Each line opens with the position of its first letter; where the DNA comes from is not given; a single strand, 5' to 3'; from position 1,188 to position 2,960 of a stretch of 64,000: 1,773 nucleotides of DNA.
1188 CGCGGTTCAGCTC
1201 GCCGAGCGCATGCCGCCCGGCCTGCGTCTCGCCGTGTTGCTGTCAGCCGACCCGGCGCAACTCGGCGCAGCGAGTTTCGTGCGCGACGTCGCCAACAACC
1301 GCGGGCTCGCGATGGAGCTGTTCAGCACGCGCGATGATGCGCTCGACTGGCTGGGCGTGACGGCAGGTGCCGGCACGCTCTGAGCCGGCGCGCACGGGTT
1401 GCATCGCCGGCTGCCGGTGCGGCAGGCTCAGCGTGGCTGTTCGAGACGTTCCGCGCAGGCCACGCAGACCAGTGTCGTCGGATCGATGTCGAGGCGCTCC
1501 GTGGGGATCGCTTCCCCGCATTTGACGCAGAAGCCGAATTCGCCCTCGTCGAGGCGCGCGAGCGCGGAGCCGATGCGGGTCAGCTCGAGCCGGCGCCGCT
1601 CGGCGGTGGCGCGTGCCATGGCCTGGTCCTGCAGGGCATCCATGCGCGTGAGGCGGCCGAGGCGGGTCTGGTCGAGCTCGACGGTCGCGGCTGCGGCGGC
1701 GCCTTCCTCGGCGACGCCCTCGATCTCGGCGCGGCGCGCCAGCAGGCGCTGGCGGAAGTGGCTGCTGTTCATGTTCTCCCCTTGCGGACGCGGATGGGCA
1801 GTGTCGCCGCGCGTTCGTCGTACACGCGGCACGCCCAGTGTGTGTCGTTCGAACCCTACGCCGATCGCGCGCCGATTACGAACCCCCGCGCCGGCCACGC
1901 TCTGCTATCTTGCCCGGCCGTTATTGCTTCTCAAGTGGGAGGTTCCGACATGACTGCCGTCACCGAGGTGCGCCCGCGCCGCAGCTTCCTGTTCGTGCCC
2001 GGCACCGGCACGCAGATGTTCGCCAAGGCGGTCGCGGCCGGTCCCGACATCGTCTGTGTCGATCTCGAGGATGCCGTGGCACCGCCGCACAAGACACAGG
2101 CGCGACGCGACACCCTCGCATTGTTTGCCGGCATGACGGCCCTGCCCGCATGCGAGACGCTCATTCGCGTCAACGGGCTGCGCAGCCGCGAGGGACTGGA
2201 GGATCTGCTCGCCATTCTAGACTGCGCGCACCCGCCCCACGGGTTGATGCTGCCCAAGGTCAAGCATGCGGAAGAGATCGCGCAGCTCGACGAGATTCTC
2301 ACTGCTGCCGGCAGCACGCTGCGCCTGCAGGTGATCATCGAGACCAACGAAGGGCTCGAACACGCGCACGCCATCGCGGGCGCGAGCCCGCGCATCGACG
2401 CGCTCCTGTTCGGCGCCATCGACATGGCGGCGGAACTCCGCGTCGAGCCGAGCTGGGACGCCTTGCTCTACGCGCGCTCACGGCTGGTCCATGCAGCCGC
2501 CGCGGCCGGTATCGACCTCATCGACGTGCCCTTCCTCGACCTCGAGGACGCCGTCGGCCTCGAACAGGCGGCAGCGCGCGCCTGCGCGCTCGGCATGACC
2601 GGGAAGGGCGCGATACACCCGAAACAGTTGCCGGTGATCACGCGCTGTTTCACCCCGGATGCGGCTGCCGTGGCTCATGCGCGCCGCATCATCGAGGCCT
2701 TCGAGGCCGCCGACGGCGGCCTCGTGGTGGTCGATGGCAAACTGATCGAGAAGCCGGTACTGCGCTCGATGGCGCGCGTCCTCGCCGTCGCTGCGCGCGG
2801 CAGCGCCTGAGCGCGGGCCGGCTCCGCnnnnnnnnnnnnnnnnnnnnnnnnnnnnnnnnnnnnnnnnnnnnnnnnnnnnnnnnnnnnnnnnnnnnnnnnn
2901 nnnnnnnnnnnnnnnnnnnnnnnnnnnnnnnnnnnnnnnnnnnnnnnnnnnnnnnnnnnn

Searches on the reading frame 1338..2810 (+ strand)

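Call 33: search_protein_families(library=pfam, proteins=[window:1338-2810:+], max_evalue=0.00001)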
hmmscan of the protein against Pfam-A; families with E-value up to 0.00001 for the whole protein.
window:1338-2810:+ (490 aa): 2 families
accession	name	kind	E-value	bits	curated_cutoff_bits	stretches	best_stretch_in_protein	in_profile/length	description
PF03328.21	HpcH_HpaI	-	2.4e-41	141.9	25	1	215-428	1-221/221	HpcH/HpaI aldolase/citrate lyase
PF15617.12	C-C_Bond_Lyase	-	1.9e-09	37.6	28.4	1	217-457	10-286/320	C-C_Bond_Lyase of the TIM-Barrel fold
